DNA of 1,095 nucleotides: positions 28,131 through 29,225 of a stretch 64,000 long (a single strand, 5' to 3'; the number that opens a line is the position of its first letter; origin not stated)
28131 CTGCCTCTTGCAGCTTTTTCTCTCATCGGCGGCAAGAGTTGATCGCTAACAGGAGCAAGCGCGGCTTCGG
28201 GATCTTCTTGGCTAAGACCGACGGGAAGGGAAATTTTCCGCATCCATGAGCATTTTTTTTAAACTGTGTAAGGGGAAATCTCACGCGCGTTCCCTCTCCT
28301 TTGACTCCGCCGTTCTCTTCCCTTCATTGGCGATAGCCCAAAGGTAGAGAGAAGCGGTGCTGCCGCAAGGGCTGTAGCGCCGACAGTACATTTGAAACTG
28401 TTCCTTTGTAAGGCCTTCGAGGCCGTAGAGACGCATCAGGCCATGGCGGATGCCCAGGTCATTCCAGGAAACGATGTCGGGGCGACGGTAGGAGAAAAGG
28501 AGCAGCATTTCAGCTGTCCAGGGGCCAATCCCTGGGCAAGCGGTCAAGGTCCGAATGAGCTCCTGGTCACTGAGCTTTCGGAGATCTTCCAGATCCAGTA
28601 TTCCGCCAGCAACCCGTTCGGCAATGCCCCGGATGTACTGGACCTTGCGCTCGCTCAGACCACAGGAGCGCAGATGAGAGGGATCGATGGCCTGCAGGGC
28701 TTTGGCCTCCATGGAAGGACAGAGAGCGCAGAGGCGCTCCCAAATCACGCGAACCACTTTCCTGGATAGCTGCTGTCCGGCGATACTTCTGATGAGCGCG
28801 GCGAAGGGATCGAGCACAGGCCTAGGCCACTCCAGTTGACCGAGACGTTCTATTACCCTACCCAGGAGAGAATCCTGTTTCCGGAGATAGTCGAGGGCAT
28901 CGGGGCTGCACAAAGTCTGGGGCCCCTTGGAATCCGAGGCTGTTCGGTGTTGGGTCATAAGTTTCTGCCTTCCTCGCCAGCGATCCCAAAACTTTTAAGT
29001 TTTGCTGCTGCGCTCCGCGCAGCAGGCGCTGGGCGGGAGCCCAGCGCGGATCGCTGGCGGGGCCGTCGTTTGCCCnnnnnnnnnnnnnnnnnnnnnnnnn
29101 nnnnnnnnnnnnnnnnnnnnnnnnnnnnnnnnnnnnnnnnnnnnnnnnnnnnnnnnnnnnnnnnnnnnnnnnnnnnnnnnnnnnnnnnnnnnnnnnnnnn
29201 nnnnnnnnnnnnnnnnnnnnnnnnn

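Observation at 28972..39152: Second cloverleaf family (CLR-B): two near-identical inverted copies 10 kb apart plus a third copy with compensatory double substitutions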

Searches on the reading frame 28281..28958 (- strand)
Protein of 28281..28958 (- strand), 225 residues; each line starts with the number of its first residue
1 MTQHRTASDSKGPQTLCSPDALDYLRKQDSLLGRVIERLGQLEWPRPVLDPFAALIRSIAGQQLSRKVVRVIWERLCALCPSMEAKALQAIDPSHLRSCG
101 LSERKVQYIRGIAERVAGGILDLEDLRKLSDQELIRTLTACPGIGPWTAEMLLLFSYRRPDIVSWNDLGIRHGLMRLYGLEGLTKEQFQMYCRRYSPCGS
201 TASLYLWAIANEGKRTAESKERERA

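Call 9: search_protein_families(library=ncbifam, proteins=[window:28281-28958:-])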
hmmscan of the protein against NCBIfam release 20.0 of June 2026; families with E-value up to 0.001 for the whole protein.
window:28281-28958:- (225 aa): 3 families
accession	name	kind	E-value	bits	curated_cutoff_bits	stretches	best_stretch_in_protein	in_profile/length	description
NF007641.0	PRK10308.1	equivalog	6.6e-11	42.3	229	1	60-210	122-275/285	DNA-3-methyladenine glycosylase 2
NF053634.1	MonDNAglycDR2438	equivalog_domain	2.9e-06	27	400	1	47-160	16-132/219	monofunctional DNA glycosylase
TIGR00588.1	ogg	subfamily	0.00011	21.4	397.85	1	81-181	164-264/310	8-oxoguanine DNA-glycosylase (ogg)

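Call 21: search_protein_families(library=pfam, proteins=[window:28281-28958:-])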
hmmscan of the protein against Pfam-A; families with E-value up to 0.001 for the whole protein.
window:28281-28958:- (225 aa): 1 family
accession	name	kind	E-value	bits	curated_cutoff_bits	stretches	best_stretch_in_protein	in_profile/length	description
PF00730.31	HhH-GPD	-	4.1e-16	59.7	26.2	1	56-192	1-102/108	HhH-GPD superfamily base excision DNA repair protein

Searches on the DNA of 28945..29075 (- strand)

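Call 46: build_rna_model(alignment_id=A1, structure=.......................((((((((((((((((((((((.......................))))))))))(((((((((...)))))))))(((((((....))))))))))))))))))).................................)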
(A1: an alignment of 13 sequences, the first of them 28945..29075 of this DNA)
Model R1 built from alignment A1 (13 sequences, 162 columns); structure: as given.
model positions 132; base pairs 38; branch points 2; effective number of sequences 1.34; information 0.59 bits per position. Calibrated on 0.2 Mb of random sequence (short: E-values are rough).
structure used (alignment columns):
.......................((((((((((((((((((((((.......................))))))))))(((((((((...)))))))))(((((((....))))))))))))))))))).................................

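Call 47: search_with_rna_model(model_id=R1, sources=[window, L001, L003, L004, L005, L006, L007, L008, L011, L012, L013, L014], max_evalue=10)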
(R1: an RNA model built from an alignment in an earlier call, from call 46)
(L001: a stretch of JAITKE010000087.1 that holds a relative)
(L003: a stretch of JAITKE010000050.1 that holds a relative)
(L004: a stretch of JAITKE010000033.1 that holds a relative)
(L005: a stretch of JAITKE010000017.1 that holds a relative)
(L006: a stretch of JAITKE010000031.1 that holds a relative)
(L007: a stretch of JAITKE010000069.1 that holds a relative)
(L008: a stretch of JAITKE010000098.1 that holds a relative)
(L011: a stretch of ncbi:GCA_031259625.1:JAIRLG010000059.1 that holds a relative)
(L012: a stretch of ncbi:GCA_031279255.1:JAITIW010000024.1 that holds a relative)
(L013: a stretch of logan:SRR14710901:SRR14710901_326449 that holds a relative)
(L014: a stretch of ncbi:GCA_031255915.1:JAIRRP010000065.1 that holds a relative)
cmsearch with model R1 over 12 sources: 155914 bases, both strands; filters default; matches with E-value up to 10: 43.
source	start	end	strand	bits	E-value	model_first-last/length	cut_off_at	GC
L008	2988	3119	-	134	6.2e-36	1-132/132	no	0.64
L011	3136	3266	+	131.3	3.4e-35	1-132/132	no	0.65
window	28945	29075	-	131.3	3.4e-35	1-132/132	no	0.64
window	39049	39179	+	129.7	1e-34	1-132/132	no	0.63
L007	7404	7535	-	125.1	2.1e-33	1-132/132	no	0.54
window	36099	36228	+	123.4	6.2e-33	1-132/132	no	0.63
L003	3085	3215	-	123.4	6.3e-33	1-132/132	no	0.64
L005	5322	5473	-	121.9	1.7e-32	1-132/132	no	0.61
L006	2717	2863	-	119.5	7.7e-32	1-132/132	no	0.59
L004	5454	5582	-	118.8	1.3e-31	1-132/132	no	0.65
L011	4308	4426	+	114.6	1.9e-30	1-132/132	no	0.66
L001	3829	3942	+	102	7.4e-27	1-97/132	3'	0.59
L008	1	84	-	83.6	1.2e-21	1-84/132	3'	0.65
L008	3002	3133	+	59.2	1.1e-14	1-132/132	no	0.64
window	28959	29089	+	47.5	2.2e-11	1-132/132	no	0.63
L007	7418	7549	+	45.1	1.1e-10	1-132/132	no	0.53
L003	3115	3203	+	43.6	2.9e-10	17-106/132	no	0.67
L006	2731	2877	+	42.9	4.5e-10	1-132/132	no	0.57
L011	3128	3252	-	42.2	7e-10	1-132/132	no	0.68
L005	5336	5487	+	40.7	1.9e-09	1-132/132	no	0.61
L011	4294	4424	-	40.1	2.9e-09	1-132/132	no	0.65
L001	3815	3942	-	36.3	3.4e-08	22-132/132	5'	0.6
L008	34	56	+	19.6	0.0019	29-51/132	no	0.91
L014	3827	3972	+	19.1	0.0025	1-132/132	no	0.55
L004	5532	5554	+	18.7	0.0035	29-51/132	no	0.78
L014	8304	8451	-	16.8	0.012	1-132/132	no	0.59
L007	3307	3453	-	15.9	0.021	1-132/132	no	0.7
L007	6582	6718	-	15.3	0.032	1-132/132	no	0.64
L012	1663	1811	+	14.6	0.05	1-132/132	no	0.5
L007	3325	3469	+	14.4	0.058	1-132/132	no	0.7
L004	5511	5531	+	13.1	0.13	52-72/132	no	0.76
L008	13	33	+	8.5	2.7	52-72/132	no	0.76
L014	3917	3932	-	7.9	3.9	74-89/132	no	0.5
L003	1604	1618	+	6.9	7.8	33-47/132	no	0.93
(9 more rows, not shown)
